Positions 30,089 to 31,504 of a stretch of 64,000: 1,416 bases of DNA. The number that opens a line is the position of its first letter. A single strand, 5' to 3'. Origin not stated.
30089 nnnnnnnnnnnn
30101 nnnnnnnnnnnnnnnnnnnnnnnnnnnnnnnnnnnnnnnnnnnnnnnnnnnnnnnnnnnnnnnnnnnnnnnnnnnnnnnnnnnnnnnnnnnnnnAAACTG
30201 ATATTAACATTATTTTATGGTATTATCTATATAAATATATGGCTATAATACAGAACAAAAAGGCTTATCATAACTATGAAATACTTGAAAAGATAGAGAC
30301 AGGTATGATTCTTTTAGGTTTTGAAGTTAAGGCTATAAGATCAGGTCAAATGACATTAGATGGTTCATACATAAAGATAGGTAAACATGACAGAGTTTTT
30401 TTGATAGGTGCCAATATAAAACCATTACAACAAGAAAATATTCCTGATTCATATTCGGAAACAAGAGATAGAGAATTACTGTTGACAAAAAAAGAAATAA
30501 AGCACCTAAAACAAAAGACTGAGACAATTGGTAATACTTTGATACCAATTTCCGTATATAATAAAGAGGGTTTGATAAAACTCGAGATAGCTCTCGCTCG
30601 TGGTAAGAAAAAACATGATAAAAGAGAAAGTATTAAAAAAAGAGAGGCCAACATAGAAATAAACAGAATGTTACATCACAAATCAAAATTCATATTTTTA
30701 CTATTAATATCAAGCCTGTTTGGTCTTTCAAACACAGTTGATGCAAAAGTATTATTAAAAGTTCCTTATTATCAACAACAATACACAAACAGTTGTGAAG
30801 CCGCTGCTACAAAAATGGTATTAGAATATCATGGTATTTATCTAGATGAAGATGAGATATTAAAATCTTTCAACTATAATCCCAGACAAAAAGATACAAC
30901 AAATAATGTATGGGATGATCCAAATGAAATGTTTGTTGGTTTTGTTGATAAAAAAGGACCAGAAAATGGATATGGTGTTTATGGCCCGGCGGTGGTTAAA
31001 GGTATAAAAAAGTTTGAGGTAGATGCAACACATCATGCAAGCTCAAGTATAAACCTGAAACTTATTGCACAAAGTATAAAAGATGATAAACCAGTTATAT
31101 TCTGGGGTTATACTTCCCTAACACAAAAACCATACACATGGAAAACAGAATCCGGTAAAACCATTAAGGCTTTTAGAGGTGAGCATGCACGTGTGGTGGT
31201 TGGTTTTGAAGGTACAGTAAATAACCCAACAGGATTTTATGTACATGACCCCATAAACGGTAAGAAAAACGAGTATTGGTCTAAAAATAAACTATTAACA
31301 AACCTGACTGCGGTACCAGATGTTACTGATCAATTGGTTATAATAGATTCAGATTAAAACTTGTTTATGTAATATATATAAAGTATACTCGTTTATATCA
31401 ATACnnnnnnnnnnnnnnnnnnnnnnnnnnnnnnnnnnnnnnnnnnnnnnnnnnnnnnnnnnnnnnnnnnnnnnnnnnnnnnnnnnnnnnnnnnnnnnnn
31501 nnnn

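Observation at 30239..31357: smpB reads through in frame into a signal-peptide plus C39-like cysteine-peptidase domain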

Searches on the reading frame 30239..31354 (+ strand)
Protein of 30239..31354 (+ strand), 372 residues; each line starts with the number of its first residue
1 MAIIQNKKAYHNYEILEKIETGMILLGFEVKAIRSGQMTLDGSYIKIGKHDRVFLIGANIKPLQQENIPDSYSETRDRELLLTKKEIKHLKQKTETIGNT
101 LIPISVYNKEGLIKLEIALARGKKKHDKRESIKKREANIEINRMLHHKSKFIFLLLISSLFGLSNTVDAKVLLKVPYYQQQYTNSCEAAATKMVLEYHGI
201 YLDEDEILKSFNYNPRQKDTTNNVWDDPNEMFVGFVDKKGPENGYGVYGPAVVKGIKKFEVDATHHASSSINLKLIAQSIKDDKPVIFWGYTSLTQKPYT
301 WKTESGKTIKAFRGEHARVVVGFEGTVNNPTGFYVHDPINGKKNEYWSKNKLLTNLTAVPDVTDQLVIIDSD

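Call 3: search_protein_families(library=pfam, proteins=[window:30239-31354:+], max_evalue=0.1)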
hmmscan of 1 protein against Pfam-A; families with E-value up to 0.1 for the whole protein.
window:30239-31354:+ (372 aa): 4 families
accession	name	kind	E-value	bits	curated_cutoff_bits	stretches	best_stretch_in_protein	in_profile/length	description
PF01668.23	SmpB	-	5.4e-46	156.5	27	1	3-146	1-142/143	SmpB protein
PF13529.12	Peptidase_C39_2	-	4e-20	73.3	24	1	173-338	1-142/143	Peptidase_C39 like family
PF12385.14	Peptidase_C70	-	2.3e-05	24.8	19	1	312-345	100-130/141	Papain-like cysteine protease AvrRpt2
PF03412.21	Peptidase_C39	-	0.00023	21.4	22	1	175-214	2-41/133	Peptidase C39 family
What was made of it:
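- On SmpB (SsrA-binding protein): Pfam PF01668 gives 5e-46 (call 3).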

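Call 6: find_homologous_proteins(query=window:30239-31354:+, max_evalue=0.00001)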
Query window:30239-31354:+ (372 aa): 28 proteins with E <= 0.00001 among 3100 candidates.
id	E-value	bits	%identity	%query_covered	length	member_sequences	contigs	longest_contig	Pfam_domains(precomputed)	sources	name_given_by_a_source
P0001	3.5e-247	837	100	100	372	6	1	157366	PF12385.15,PF01668.24,PF13529.14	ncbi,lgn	-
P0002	9.4e-185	632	76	99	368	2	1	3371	PF01668.24,PF13529.14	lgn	-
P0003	1.7e-180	618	74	99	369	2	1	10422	PF01668.24,PF13529.14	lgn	-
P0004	2.8e-104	367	69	61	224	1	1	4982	PF12385.15,PF13529.14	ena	-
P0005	1.6e-83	299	68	55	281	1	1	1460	PF01668.24,PF13529.14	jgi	jgi:tmRNA-binding protein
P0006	2.3e-69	252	54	56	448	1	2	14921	PF13205.13,PF13529.14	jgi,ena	jgi:uncharacterized protein YvpB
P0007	2.0e-67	246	56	53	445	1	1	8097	PF13205.13,PF13529.14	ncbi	-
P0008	4.1e-67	245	56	53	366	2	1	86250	PF13529.14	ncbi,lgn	-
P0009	3.0e-66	242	53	53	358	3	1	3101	PF13205.13,PF13529.14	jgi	jgi:uncharacterized protein YvpB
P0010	1.9e-64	236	53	53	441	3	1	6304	PF13529.14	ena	-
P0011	3.4e-63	232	49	57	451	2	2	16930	PF12385.15,PF13205.13,PF13529.14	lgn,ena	-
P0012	1.9e-62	229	51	53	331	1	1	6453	PF13529.14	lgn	-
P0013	6.4e-62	228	53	53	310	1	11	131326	PF13529.14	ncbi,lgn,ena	-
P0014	4.7e-60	221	50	53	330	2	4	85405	PF13529.14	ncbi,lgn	ncbi:MAG TPA: C39 family peptidase [Candidatus Paceibacterota bacterium]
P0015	7.2e-60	221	50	53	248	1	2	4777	PF13529.14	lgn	-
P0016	2.7e-59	219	49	53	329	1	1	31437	PF13529.14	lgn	-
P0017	3.1e-59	219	46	59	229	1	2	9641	PF13529.14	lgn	-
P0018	5.9e-58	215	48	53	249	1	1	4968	PF13529.14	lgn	-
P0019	2.3e-57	213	51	54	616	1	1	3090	PF13529.14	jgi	jgi:uncharacterized protein YvpB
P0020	3.7e-55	205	46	56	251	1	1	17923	PF13529.14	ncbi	-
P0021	1.7e-54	203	47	59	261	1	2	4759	PF12385.15,PF13529.14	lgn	-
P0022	5.5e-53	198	49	53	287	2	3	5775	PF13529.14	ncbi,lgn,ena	-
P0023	1.4e-44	171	43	53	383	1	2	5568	PF13205.13,PF13529.14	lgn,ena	-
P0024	4.2e-38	149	40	57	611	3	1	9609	PF13205.13,PF13529.14,PF17964.8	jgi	jgi:uncharacterized protein YvpB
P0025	3.2e-34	136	52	38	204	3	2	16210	PF01668.24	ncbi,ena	-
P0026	7.9e-28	115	53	35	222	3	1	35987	PF01668.24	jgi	-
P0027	1.5e-26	111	36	51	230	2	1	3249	PF12385.15,PF13529.14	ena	-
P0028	1.1e-8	52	55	17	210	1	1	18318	PF01668.24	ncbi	-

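Call 8: find_encoding_contigs(protein=P0004, flank=5000, max_places=4)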
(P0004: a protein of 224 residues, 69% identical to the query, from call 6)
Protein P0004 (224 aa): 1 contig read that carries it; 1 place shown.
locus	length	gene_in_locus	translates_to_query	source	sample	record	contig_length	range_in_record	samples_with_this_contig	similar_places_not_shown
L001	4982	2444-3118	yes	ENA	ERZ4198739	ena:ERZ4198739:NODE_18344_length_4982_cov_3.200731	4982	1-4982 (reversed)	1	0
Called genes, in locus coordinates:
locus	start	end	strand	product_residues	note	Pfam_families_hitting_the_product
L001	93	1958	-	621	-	PF00004:AAA, PF07728:AAA_5 (faint), PF17862:AAA_lid_3, PF01434:Peptidase_M41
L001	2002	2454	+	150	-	PF01668:SmpB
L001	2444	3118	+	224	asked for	PF12385:Peptidase_C70 (faint), PF13529:Peptidase_C39_2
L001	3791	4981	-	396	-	?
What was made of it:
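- Tried and rejected: Its coverage is 3.2x (call 8).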

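Call 9: find_encoding_contigs(protein=P0002, flank=5000, max_places=4)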
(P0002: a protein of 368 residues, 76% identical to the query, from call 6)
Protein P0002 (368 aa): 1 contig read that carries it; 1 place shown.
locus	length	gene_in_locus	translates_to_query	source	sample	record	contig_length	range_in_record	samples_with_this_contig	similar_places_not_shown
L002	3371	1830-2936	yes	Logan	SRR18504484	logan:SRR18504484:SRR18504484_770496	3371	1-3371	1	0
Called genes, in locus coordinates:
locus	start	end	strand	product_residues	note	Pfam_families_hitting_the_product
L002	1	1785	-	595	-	?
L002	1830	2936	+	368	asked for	PF01668:SmpB, PF13529:Peptidase_C39_2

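Call 10: find_encoding_contigs(protein=P0003, flank=6000, max_places=4)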
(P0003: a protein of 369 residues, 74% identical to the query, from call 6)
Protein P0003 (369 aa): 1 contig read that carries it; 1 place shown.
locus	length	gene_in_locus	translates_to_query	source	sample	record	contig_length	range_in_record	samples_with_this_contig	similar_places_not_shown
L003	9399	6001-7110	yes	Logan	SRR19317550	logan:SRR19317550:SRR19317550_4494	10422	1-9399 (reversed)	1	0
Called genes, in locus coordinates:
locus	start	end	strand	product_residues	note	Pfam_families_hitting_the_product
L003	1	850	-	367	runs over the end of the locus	PF13784:Fic_N, PF02661:Fic, PF21248:SoFic-like_C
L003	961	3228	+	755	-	PF17191:RecG_wedge, PF01336:tRNA_anti-codon (weak), PF00270:DEAD, PF04851:ResIII, PF00271:Helicase_C, PF22590:Cas3-like_C_2 (faint)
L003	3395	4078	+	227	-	PF11554:DUF3232 (weak)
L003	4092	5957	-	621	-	PF06480:FtsH_ext (faint), PF00004:AAA, PF07728:AAA_5 (faint), PF17862:AAA_lid_3, PF01434:Peptidase_M41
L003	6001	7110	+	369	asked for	PF01668:SmpB, PF13529:Peptidase_C39_2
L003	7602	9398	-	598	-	?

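Call 11: find_encoding_contigs(protein=P0005, flank=5000, max_places=4)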
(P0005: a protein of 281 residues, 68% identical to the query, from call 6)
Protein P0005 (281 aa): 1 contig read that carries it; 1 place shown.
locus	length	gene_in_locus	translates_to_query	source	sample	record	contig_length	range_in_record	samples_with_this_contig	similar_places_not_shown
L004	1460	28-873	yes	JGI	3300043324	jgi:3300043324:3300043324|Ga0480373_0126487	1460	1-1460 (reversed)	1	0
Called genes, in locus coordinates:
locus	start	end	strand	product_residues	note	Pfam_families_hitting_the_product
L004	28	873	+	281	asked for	PF01668:SmpB, PF13529:Peptidase_C39_2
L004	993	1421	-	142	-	-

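Call 17: list_cluster_members(proteins=[P0001, P0008, P0013, P0025])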
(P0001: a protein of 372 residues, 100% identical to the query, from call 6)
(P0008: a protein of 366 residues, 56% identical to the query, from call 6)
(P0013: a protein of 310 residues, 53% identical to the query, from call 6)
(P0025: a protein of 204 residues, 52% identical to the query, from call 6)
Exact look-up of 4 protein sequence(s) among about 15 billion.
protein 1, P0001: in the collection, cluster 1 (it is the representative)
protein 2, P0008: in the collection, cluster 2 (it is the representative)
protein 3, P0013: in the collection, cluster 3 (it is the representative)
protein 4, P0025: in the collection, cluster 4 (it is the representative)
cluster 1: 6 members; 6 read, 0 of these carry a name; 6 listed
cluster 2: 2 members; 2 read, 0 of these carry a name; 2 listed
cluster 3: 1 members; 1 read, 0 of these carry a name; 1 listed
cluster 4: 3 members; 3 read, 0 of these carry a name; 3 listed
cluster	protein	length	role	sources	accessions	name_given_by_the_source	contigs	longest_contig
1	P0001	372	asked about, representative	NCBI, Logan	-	-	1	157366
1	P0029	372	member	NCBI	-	-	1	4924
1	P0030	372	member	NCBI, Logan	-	-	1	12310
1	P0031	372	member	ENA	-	-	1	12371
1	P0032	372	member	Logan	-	-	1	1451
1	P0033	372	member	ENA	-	-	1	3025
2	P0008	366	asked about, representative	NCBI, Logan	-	-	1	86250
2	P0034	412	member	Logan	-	-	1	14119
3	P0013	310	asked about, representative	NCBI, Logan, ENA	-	-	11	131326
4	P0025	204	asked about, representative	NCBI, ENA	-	-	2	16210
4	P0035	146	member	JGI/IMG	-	-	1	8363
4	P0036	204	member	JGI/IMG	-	-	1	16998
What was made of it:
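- The 90% cluster of the window protein has six members, all 372 aa, from NCBI, ENA and Logan (call 17).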

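Call 21: search_protein_representatives(protein=window:30239-31354:+)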
Query: 372 residues. Proteins with E-value up to 0.001 (for the whole library): 7957; up to 1e-10: 2591; up to 1e-30: 82. The best 150 are listed.
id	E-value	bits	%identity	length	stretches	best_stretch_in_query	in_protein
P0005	5.2e-84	298.6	69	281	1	83-287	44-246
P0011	1.1e-63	231.7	50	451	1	160-369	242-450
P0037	2.2e-63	230.7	49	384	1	158-369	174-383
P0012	6.0e-63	229.3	52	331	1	171-369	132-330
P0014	1.5e-60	221.4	50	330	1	172-369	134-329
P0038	5.3e-59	216.3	52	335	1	171-369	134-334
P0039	1.3e-58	215.0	49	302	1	170-369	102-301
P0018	1.9e-58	214.5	49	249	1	172-369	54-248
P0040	8.6e-58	212.3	47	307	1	171-369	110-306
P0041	1.8e-56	208.0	51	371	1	173-369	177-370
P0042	1.2e-55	205.3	50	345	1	169-369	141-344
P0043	1.5e-54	201.7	48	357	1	172-369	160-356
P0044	7.2e-54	199.4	48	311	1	170-369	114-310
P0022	1.8e-53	198.1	52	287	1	173-369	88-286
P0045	2.9e-51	190.8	48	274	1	170-369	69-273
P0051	8.9e-47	176.1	73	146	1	3-145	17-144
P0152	1.9e-28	115.8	49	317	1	3-146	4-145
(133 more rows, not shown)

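Call 36: find_encoding_contigs(protein=P0051, flank=4000, max_places=3)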
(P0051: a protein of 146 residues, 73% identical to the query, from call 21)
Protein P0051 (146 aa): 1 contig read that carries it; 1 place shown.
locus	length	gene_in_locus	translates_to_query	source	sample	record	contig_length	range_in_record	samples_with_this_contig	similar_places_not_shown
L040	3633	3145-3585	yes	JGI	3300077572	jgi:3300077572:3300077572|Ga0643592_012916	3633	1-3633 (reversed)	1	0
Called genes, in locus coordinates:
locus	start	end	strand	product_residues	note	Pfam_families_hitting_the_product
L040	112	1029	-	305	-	-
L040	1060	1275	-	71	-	-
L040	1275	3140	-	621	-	PF00004:AAA, PF23902:AAA_lid_PRS2_C (weak), PF17862:AAA_lid_3, PF01434:Peptidase_M41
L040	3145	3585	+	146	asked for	PF01668:SmpB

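Call 45: predict_structure(alignment_id=A2)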
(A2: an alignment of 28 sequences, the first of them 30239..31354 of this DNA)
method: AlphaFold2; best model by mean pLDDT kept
length: 372 residues; sequences in the alignment: 28
mean_pLDDT: 72.9   pTM: 0.59
mean pLDDT of the five models: 72.9, 72.6, 72.3, 70.9, 69.7
residues with pLDDT >= 90: 184; 70-90: 26; 50-70: 37; < 50: 125
segments of 3 or more residues with pLDDT < 50: 1-86, 88-91, 93-97, 99-107, 109-128
pLDDT, mean of each block of 10 residues (from residue 1): 37 43 36 35 45 43 38 36 46 46 46 39 40 56 64 69 63 98 97 98 98 95 97 93 90 97 95 97 97 90 97 94 97 97 97 95 94 72
secondary structure, 60 per line:
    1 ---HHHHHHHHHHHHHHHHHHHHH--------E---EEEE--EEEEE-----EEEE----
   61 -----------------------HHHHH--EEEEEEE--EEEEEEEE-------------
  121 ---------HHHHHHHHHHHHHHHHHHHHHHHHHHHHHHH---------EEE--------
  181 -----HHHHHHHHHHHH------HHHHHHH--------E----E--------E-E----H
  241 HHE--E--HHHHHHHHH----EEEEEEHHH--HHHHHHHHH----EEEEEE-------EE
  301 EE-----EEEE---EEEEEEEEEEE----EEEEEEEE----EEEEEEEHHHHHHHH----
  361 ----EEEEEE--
elements in order: H4-24 E37-40 E43-47 E53-56 H84-88 E91-97 E100-107 H130-160 E170-172 H186-197 H204-210 H249-257 E262-267 H273-281 E286-291 E299-302 E308-311 E315-325 E330-337 E342-348 H349-356 E365-370
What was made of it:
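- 30746..31354 (+): Mature papain-fold cysteine peptidase (aa 170-372, 23.0 kDa). Candidate catalytic residues: Gln180 (30776), Cys186 (30794), His316 (31184), Asp337 (31247). AF2 pLDDT is above 90 (call 45).
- On Peptidase_C39_2 / YvpB-like papain-fold peptidases: AF2 pLDDT above 90 for aa 170-370 (call 45).
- Tried and rejected: Uninformative, with pLDDT below 50, because the alignment held few SmpB sequences (call 45).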

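Call 47: fold_search(model_id=the predicted structure, library=pdb)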
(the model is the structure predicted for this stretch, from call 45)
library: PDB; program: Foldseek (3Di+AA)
matches with E <= 10: 212; with E <= 0.001: 27
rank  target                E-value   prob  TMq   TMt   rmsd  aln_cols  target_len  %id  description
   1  3erv                  1.0e-12  1.00  0.46  0.82   3.0       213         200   23  Crystal structure of an putative C39-like peptidase from Bacillus anthracis (released 2008-10-14)
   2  1y4h_A                1.2e-05  1.00  0.33  0.65   6.1       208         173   12  Wild type staphopain-staphostatin complex (released 2005-01-18)
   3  1pxv_A                1.4e-05  1.00  0.32  0.61   6.3       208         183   12  The staphostatin-staphopain complex: a forward binding inhibitor in complex with its target cysteine protease (released 2003-10-21)
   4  9azl_A                1.1e-04  1.00  0.30  0.16   5.7       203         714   14  Cryo-EM structure of the ABC transporter PCAT1 bound with MgADP class1 (released 2024-10-30)
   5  8oig_A                1.1e-04  1.00  0.34  0.66   6.1       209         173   11  Crystal Structure of Staphopain C from Staphylococcus aureus (released 2023-06-21)
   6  3k8u                  1.2e-04  1.00  0.31  0.78   3.9       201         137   14  Crystal Structure of the Peptidase Domain of Streptococcus ComA, a Bi-functional ABC Transporter Involved in Quorum Sens (released 2010-02-23)
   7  8vp5_A                1.4e-04  1.00  0.29  0.16   4.8       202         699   14  Cryo-EM structure of the ABC transporter PCAT1 bound with ADP and Substrate (released 2024-10-30)
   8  8vp5_B                1.4e-04  1.00  0.29  0.16   5.6       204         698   14  Cryo-EM structure of the ABC transporter PCAT1 bound with ADP and Substrate (released 2024-10-30)
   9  1cv8                  2.2e-04  1.00  0.32  0.62   6.4       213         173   11  STAPHOPAIN, CYSTEINE PROTEINASE FROM STAPHYLOCOCCUS AUREUS V8 (released 1998-10-14)
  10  5xe9_A                2.3e-04  1.00  0.29  0.73   8.8       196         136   14  Crystal Structure of the Complex of the Peptidase Domain of Streptococcus mutans ComA with a Small Molecule Inhibitor. (released 2017-06-28)
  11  6ei1_A                3.3e-04  1.00  0.29  0.32  18.1       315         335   13  Crystal structure of the covalent complex between deubiquitinase ZUFSP (ZUP1) and Ubiquitin-PA (released 2018-03-07)
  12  8vp9_B                3.7e-04  1.00  0.32  0.18   3.3       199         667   15  Cryo-EM structure of the cysteine-free ABC transporter PCAT1 bound with ADP and Substrate (released 2024-10-30)
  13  6v9z_A                3.7e-04  1.00  0.31  0.17   3.9       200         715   14  Cryo-EM structure of PCAT1 bound to its CtA peptide substrate (released 2020-01-22)
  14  8vp6_B                3.7e-04  1.00  0.29  0.17   4.6       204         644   14  Cryo-EM structure of the ABC transporter PCAT1 bound with Mg_class_2 (released 2024-10-30)
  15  7n87_MODEL_1_A        3.9e-04  1.00  0.31  0.70   3.4       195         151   14  Solution NMR structure of peptidase domain from Clostridium thermocellum PCAT1 (released 2021-12-29)
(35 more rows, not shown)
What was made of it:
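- On Peptidase_C39_2 / YvpB-like papain-fold peptidases: Foldseek to 3ERV gives E 1e-12 and target TM 0.82; staphopain and PCAT/ComA C39 domains come next (call 47).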

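Call 49: find_related_loci(query=A3, collection=metagenome_contigs, flank=2500)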
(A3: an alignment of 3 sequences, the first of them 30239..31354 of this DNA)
Query A3 (372 aa) in metagenome_contigs; peptide patterns used: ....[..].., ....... (x = any residue, [..] = any of these).
600 stretches matched a pattern (row limit reached: there are more); 5 encode a relative of the query (tblastn E <= 1e-3); 5 distinct loci.
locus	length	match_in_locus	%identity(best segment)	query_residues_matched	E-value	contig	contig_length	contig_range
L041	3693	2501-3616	91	1-372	0e+0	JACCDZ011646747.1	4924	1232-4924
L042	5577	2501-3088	54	173-369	1e-70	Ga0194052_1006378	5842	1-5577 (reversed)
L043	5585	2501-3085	42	173-369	5e-48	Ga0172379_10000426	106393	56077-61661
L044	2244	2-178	88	311-369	2e-31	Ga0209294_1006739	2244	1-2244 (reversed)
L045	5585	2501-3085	45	173-369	6e-50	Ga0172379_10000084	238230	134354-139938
